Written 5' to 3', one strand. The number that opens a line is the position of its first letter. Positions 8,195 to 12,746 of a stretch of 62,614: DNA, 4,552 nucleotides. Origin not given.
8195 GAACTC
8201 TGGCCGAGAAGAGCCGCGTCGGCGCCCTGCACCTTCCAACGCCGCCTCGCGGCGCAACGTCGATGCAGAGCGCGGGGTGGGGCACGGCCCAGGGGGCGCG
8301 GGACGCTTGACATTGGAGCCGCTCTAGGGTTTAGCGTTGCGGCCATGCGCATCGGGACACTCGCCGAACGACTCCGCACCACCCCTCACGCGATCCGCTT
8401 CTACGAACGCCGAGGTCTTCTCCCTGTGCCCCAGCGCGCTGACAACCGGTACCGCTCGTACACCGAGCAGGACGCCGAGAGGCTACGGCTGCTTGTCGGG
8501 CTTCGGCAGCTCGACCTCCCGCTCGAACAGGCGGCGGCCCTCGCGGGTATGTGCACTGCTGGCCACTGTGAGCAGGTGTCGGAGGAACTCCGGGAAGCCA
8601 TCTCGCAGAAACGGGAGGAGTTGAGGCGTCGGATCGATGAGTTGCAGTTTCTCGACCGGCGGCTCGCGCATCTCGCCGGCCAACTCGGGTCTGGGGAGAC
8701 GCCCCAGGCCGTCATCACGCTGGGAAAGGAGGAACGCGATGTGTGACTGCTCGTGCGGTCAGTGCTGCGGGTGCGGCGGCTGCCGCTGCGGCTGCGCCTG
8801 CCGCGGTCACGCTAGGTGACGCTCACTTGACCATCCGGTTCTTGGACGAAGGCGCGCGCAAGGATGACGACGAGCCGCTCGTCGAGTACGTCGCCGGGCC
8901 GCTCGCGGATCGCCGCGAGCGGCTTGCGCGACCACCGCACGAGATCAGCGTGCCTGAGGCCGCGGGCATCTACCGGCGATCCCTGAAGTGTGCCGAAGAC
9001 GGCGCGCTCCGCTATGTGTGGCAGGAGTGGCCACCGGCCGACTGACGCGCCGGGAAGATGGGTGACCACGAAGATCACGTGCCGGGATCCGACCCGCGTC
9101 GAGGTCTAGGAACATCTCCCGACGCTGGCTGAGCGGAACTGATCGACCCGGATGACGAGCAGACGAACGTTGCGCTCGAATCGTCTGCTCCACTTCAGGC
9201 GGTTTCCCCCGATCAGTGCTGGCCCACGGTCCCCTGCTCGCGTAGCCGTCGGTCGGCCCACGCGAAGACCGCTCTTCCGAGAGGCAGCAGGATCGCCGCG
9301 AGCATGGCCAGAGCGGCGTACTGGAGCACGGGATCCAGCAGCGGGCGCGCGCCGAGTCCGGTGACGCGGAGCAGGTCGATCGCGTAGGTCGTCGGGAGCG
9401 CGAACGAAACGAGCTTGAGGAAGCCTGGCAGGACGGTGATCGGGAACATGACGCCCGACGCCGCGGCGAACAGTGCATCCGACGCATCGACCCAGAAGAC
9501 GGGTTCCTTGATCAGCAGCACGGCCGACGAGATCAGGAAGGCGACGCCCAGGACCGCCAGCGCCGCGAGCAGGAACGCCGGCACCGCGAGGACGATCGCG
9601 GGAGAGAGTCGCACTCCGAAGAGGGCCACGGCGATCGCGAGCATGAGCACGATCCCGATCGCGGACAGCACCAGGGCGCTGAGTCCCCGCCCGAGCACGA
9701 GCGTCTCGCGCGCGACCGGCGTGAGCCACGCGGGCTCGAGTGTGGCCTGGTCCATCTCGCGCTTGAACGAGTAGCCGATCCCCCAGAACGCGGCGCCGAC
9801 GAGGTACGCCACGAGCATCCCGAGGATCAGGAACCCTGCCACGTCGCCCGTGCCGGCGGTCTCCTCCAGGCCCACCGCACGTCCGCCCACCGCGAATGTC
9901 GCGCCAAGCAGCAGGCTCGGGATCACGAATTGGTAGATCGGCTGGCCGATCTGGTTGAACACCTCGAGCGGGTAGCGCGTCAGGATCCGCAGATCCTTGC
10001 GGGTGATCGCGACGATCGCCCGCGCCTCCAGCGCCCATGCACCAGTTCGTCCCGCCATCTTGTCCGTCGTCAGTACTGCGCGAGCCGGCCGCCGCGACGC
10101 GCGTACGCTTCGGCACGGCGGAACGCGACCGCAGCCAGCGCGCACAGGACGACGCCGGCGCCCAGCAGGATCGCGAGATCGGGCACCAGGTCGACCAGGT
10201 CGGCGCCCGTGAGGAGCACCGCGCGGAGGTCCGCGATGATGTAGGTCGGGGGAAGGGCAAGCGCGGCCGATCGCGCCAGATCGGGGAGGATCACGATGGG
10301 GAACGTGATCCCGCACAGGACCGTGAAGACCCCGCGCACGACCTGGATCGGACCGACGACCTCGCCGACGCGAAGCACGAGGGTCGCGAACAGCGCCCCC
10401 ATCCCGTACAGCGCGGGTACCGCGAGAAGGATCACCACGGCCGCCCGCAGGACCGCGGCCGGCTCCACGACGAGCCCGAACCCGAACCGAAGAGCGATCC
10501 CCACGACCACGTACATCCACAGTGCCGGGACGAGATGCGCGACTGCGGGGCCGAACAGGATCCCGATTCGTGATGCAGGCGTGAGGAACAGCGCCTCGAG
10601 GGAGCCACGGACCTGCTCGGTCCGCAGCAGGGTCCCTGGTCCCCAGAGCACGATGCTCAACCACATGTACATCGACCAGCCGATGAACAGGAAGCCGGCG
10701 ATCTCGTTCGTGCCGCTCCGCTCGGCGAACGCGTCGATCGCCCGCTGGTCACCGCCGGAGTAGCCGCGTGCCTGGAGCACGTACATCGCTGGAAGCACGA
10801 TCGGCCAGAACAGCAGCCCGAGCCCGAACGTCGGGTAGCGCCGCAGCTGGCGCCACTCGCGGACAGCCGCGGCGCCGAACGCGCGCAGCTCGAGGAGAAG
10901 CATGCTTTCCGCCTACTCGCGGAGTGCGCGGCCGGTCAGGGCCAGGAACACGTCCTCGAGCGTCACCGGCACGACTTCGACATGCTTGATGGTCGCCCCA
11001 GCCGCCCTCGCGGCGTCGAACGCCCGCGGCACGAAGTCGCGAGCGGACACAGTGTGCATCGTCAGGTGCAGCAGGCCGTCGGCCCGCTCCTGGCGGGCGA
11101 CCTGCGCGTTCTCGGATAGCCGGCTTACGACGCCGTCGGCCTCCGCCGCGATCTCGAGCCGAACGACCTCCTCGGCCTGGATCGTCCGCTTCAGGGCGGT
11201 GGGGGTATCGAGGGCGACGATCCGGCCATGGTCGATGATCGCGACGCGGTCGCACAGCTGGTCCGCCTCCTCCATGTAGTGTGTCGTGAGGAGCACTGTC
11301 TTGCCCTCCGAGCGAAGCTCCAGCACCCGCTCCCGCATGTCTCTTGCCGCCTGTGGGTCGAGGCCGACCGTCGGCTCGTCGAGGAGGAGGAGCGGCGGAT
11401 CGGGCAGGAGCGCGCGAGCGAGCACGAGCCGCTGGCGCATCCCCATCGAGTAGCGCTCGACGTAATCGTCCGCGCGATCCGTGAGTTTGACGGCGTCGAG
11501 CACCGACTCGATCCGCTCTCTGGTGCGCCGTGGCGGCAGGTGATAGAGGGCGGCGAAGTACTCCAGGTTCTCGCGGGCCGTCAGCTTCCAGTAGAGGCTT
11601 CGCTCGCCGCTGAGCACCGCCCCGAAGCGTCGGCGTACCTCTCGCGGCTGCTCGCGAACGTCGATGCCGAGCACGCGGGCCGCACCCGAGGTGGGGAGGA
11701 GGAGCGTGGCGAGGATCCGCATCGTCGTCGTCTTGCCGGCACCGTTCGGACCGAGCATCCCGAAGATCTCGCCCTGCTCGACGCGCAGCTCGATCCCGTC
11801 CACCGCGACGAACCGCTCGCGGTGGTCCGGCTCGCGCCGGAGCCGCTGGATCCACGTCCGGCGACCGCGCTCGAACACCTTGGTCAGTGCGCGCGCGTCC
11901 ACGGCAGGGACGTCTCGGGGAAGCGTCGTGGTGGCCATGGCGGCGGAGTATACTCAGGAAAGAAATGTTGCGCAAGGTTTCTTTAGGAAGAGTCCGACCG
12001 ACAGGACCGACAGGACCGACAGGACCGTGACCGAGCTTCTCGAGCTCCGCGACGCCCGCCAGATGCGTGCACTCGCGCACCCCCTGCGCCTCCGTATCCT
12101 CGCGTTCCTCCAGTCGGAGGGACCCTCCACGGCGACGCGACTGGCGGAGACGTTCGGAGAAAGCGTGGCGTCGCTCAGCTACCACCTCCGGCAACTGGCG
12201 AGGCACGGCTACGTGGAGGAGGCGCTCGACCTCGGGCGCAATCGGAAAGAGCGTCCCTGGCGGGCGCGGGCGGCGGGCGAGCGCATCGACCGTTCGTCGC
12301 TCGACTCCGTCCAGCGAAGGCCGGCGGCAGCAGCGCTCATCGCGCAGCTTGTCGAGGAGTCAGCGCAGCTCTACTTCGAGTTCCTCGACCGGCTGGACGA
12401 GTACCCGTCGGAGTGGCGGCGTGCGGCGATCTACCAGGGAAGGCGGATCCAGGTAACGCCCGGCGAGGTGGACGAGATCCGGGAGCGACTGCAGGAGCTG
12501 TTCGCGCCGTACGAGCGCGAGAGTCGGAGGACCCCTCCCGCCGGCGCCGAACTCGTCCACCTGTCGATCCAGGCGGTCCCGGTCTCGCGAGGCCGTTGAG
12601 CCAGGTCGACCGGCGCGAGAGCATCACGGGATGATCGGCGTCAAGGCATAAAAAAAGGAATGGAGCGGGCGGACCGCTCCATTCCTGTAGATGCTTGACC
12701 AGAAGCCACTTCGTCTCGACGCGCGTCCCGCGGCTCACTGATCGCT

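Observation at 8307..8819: Leaderless merR translationally coupled to a 26-aa peptide with 10 cysteines (candidate mini-metallothionein or Cys-rich RiPP-like peptide)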

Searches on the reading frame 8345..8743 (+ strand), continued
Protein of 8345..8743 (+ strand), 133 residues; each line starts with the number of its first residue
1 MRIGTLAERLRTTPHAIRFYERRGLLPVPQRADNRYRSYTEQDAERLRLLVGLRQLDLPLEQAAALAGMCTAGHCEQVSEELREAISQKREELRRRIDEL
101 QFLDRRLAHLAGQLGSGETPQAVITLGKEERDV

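Call 32: find_encoding_contigs(protein=P0089, flank=4000, max_places=1)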
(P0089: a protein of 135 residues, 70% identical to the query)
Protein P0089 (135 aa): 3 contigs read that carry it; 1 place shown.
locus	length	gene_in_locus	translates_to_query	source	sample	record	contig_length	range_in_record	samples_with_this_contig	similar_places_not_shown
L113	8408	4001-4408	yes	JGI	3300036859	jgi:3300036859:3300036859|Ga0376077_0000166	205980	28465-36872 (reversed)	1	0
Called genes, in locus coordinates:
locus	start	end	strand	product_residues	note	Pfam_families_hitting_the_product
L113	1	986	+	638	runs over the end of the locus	PF17248:DUF5317, PF05977:MFS_3, PF07690:MFS_1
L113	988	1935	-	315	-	-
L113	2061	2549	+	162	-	PF01243:PNPOx_N (weak)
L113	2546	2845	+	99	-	-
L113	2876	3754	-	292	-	-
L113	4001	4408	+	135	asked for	PF00376:MerR, PF13411:MerR_1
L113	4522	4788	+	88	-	PF12732:YtxH (weak)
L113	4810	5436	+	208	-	-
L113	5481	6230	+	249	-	PF01135:PCMT, PF13649:Methyltransf_25 (weak)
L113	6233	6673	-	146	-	-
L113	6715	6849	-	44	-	PF04945:YHS (weak)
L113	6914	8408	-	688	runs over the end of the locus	PF00122:E1-E2_ATPase, PF00702:Hydrolase, PF12710:HAD (faint)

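Call 33: find_encoding_contigs(protein=P0073, flank=4000, max_places=1)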
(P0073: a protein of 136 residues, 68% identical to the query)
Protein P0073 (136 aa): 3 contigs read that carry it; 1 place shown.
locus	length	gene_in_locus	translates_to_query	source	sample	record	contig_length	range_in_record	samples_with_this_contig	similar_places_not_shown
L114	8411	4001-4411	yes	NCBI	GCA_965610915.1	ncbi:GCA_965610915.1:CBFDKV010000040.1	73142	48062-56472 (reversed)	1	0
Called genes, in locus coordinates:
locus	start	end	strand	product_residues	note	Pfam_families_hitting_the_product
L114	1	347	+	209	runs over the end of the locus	-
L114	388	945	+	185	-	PF07592:DDE_Tnp_ISAZ013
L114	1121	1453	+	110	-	PF07592:DDE_Tnp_ISAZ013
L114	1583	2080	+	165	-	-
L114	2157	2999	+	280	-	PF00005:ABC_tran, PF13304:AAA_21 (weak)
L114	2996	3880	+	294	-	PF26999:ABC-2_memb_rel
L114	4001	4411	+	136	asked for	PF00376:MerR, PF13411:MerR_1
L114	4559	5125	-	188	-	PF14803:Zn_ribbon_Nudix, PF00293:NUDIX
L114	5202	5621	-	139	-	-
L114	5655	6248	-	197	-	PF00731:AIRC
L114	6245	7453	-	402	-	PF22660:RS_preATP-grasp-like, PF02222:ATP-grasp, PF17769:PurK_C, PF21244:PurT_C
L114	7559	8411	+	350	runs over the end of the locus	PF01156:IU_nuc_hydro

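Call 63: find_encoding_contigs(protein=P0002, flank=1000, max_places=1)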
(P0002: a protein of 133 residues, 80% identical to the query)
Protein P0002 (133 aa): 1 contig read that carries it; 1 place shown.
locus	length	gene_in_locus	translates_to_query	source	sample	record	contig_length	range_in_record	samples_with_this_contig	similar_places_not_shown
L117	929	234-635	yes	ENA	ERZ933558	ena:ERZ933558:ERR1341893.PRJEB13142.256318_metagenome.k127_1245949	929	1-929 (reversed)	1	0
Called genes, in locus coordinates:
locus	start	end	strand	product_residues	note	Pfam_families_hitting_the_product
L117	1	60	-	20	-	?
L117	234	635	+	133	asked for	PF00376:MerR, PF13411:MerR_1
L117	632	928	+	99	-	?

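Call 64: find_encoding_contigs(protein=P0036, flank=1000, max_places=1)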
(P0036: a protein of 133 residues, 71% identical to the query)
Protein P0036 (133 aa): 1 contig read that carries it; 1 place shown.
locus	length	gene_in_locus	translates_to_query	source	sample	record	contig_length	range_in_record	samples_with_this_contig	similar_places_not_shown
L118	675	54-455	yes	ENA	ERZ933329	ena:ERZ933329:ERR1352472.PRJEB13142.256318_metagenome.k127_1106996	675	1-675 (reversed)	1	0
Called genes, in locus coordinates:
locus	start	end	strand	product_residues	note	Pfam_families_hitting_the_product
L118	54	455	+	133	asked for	PF00376:MerR, PF13411:MerR_1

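Call 76: search_protein_families(library=pfam, proteins=[L016:2537-2767:+, L020:4609-5229:+, L020:5229-6191:+, L020:3817-4587:+, L021:4994-6151:-, L021:4129-4410:-, L021:1941-2870:+, L013:1354-1632:-, L016:4084-5145:+], max_evalue=0.01)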
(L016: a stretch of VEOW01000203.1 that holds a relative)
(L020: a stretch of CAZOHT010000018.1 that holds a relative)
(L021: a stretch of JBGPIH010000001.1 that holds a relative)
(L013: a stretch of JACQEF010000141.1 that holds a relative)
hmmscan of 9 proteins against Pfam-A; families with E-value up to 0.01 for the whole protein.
L016:2537-2767:+ (77 aa): 2 families
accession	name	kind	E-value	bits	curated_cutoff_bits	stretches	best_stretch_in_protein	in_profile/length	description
PF00403.32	HMA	-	2.2e-09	38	24.8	1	10-69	3-61/62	Heavy-metal-associated domain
PF24112.1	Amanitin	-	0.0094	16.2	27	0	8-30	8-30/35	Amanitin toxin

L020:4609-5229:+ (207 aa): 1 family
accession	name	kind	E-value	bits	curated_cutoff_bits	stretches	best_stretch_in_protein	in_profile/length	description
PF04234.18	CopC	-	1.3e-13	52.2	23.3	1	37-131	1-92/92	CopC domain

L020:5229-6191:+ (321 aa): 1 family
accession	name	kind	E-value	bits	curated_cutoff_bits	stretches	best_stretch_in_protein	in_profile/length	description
PF09678.15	Caa3_CtaG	-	3.1e-62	210.5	27.7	1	57-296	1-236/237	Cytochrome c oxidase caa3 assembly factor (Caa3_CtaG)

L020:3817-4587:+ (257 aa): 0 families

L021:4994-6151:- (386 aa): 4 families
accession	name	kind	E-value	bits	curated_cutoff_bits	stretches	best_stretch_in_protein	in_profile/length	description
PF07732.21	Cu-oxidase_3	-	3.7e-39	133.9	21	2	126-238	7-118/119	Multicopper oxidase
PF07731.20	Cu-oxidase_2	-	1.4e-35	122.5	20.4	2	272-370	19-125/137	Multicopper oxidase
PF00394.28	Cu-oxidase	-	2.7e-14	54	21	1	266-374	32-144/157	Multicopper oxidase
PF13473.12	Cupredoxin_1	-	1.4e-05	25.5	27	0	129-221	17-97/104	Cupredoxin-like domain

L021:4129-4410:- (94 aa): 2 families
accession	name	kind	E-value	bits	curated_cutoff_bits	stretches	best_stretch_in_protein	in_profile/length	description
PF24273.1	TRASH_HVO_1752_C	-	2.1e-06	28.2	27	1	16-53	1-37/47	HVO_1752, C-terminal TRASH domain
PF07975.18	C1_4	-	0.0038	17.9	28.9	1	18-60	1-43/55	TFIIH C1-like domain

L021:1941-2870:+ (310 aa): 1 family
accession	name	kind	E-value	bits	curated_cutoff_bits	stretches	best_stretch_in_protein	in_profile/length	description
PF01545.26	Cation_efflux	-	1.1e-41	143.3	26.6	1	39-230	3-198/198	Cation efflux family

L013:1354-1632:- (93 aa): 4 families
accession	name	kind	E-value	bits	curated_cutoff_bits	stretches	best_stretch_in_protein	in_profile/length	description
PF24273.1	TRASH_HVO_1752_C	-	3.5e-08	33.9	27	1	16-53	1-37/47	HVO_1752, C-terminal TRASH domain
PF04945.19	YHS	-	0.0038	17.6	30.3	1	37-61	21-45/47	YHS domain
PF24441.1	DUF7560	-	0.0043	17.2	27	0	40-56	3-19/44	Family of unknown function (DUF7560)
PF07975.18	C1_4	-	0.0075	16.9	28.9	1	18-59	1-42/55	TFIIH C1-like domain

L016:4084-5145:+ (354 aa): 1 family
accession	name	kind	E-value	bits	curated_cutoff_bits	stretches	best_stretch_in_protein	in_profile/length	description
PF00892.27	EamA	-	3.7e-30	105.4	28.2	2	206-339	3-134/135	EamA-like transporter family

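Call 79: predict_structure(alignment_id=A1)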
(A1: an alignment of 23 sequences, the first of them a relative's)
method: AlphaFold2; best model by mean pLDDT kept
length: 133 residues; sequences in the alignment: 23
mean_pLDDT: 84.8   pTM: 0.62
mean pLDDT of the five models: 84.8, 82.1, 81.0, 78.1, 75.3
residues with pLDDT >= 90: 70; 70-90: 47; 50-70: 7; < 50: 9
segments of 3 or more residues with pLDDT < 50: 125-133
pLDDT, mean of each block of 10 residues (from residue 1): 92 92 84 84 91 89 92 90 91 95 91 79 49 35
secondary structure, 60 per line:
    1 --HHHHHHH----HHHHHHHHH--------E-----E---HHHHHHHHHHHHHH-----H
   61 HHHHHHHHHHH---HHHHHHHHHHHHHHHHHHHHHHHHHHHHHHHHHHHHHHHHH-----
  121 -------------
elements in order: H3-9 H14-22 H41-54 H60-71 H75-115

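Call 82: fold_search(model_id=the predicted structure, library=pdb)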
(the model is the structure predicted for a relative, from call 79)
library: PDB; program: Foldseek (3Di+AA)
matches with E <= 10: 218; with E <= 0.001: 29
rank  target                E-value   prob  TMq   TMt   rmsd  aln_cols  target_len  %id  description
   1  1q06_B                7.2e-07  1.00  0.70  0.73   7.7       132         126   32  Crystal structure of the Ag(I) form of E. coli CueR, a copper efflux regulator (released 2003-09-16)
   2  4wls_A                7.6e-07  1.00  0.56  0.66   5.2       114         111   34  Crystal structure of the metal-free (repressor) form of E. Coli CUER, a copper efflux regulator, bound to COPA promote (released 2015-09-02)
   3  1q05_B                2.8e-06  1.00  0.69  0.72   2.3       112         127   36  Crystal structure of the Cu(I) form of E. coli CueR, a copper efflux regulator (released 2003-09-16)
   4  4wlw_A                2.8e-06  1.00  0.68  0.70   5.0       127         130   32  CRYSTAL STRUCTURE OF THE AG(I) (ACTIVATOR) FORM OF E. COLI CUER, A COPPER EFFLUX REGULATOR, BOUND TO COPA PROMOTER DNA (released 2015-09-02)
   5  6jyw_B                5.9e-06  1.00  0.65  0.65   4.9       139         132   31  Crystal structure of the transcription regulator CadR N81M mutant from P. putida in complex with Cadmium(II) and DNA (released 2020-04-29)
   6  6jni_H                9.7e-06  1.00  0.61  0.60   6.9       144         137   30  Crystal structure of the transcriptional regulator CadR from P. putida in complex with Zinc(II) and DNA (released 2019-09-25)
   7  6jgx_B                1.0e-05  1.00  0.72  0.71   3.8       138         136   30  Crystal structure of the transcriptional regulator CadR from P. putida in complex with Cadmium(II) and DNA (released 2019-09-25)
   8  6jyw_A                1.4e-05  1.00  0.64  0.62   6.9       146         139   30  Crystal structure of the transcription regulator CadR N81M mutant from P. putida in complex with Cadmium(II) and DNA (released 2020-04-29)
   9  6jni_B                1.5e-05  1.00  0.66  0.70   3.1       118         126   34  Crystal structure of the transcriptional regulator CadR from P. putida in complex with Zinc(II) and DNA (released 2019-09-25)
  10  6jgx_A                1.5e-05  1.00  0.72  0.68   4.6       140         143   30  Crystal structure of the transcriptional regulator CadR from P. putida in complex with Cadmium(II) and DNA (released 2019-09-25)
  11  6jni_C                1.5e-05  1.00  0.67  0.70   4.3       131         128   34  Crystal structure of the transcriptional regulator CadR from P. putida in complex with Zinc(II) and DNA (released 2019-09-25)
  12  1q05_A                1.7e-05  1.00  0.65  0.70   3.0       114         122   35  Crystal structure of the Cu(I) form of E. coli CueR, a copper efflux regulator (released 2003-09-16)
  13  6jni_G                1.7e-05  1.00  0.67  0.69   4.5       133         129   34  Crystal structure of the transcriptional regulator CadR from P. putida in complex with Zinc(II) and DNA (released 2019-09-25)
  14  6jni_E                1.8e-05  1.00  0.62  0.61   6.8       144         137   30  Crystal structure of the transcriptional regulator CadR from P. putida in complex with Zinc(II) and DNA (released 2019-09-25)
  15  6jni_A                1.9e-05  1.00  0.66  0.62   4.8       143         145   31  Crystal structure of the transcriptional regulator CadR from P. putida in complex with Zinc(II) and DNA (released 2019-09-25)
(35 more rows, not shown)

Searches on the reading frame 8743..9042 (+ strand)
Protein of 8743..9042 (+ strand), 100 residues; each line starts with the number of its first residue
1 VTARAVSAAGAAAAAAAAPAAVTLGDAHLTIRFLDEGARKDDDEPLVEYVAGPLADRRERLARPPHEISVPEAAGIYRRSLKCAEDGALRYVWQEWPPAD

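Call 4: search_protein_families(library=pfam, proteins=[window:8743-9042:+], max_evalue=1)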
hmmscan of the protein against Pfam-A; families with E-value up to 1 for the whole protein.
window:8743-9042:+ (100 aa): 0 families

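Call 43: find_homologous_proteins(query=window:8743-9042:+, max_evalue=0.001)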
Query window:8743-9042:+ (100 aa): 1 proteins with E <= 0.001 among 47 candidates.
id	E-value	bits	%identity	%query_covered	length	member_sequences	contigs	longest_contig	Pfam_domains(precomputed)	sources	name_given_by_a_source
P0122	2.5e-57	209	100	100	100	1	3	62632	-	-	-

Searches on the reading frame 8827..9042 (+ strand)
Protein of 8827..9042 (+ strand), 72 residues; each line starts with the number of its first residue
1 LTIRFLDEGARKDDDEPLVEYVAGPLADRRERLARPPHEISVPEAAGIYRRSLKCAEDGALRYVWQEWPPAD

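Call 6: search_protein_families(library=ncbifam, proteins=[window:8827-9042:+], max_evalue=1)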
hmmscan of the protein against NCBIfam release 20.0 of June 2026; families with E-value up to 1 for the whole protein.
window:8827-9042:+ (72 aa): 0 families

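Call 83: search_protein_families(library=pfam, proteins=[window:8827-9042:+], max_evalue=0.01)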
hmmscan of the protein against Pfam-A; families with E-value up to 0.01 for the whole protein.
window:8827-9042:+ (72 aa): 0 families

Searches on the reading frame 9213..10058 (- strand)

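Call 83: search_protein_families(library=pfam, proteins=[window:9213-10058:-], max_evalue=0.01)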
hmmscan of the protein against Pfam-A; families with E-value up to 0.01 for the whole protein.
window:9213-10058:- (281 aa): 4 families
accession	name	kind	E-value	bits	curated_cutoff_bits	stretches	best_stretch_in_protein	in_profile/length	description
PF01061.29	ABC2_membrane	-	3.9e-12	46.6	26.9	1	15-233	3-209/211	ABC-2 type transporter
PF12698.13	ABC2_membrane_3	-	2.3e-05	24.1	31.6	1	74-258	161-342/347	ABC-2 family transporter protein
PF12679.13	ABC2_membrane_2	-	0.0029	17.3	27.2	1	75-180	74-171/283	ABC-2 family transporter protein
PF12730.13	ABC2_membrane_4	-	0.0083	16.6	27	1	94-182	68-157/179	ABC-2 family transporter protein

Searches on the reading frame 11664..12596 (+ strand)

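Call 83: search_protein_families(library=pfam, proteins=[window:11664-12596:+], max_evalue=0.01)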
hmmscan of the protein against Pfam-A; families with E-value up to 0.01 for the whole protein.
window:11664-12596:+ (311 aa): 10 families
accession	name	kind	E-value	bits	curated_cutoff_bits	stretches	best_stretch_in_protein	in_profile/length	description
PF12840.13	HTH_20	-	1.3e-13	51.1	27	1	137-182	1-46/51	Helix-turn-helix domain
PF01022.26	HTH_5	-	7.8e-07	29.3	22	1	140-185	2-46/47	Bacterial regulatory protein, arsR family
PF09339.16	HTH_IclR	-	8.7e-06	25.9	22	1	143-185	6-49/52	IclR helix-turn-helix domain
PF13412.12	HTH_24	-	1.1e-05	25.3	21.9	1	141-185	4-48/48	Winged helix-turn-helix DNA-binding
PF25212.1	HVO_A0114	-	3e-05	24.2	27.6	1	123-187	5-69/84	HVO_A0114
PF12802.13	MarR_2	-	3.8e-05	24.2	27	1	142-186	7-52/61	MarR family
PF13601.12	HTH_34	-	0.00055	20.5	27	1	141-196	1-56/80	Winged helix DNA-binding domain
PF13463.12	HTH_27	-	0.0014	19.3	22.2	0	145-189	8-53/68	Winged helix DNA-binding domain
PF24038.1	DUF7347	-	0.0015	19.2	27.6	1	134-186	5-59/77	Domain of unknown function (DUF7347)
PF01047.28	MarR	-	0.0025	18.1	24.6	1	142-185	5-48/59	MarR family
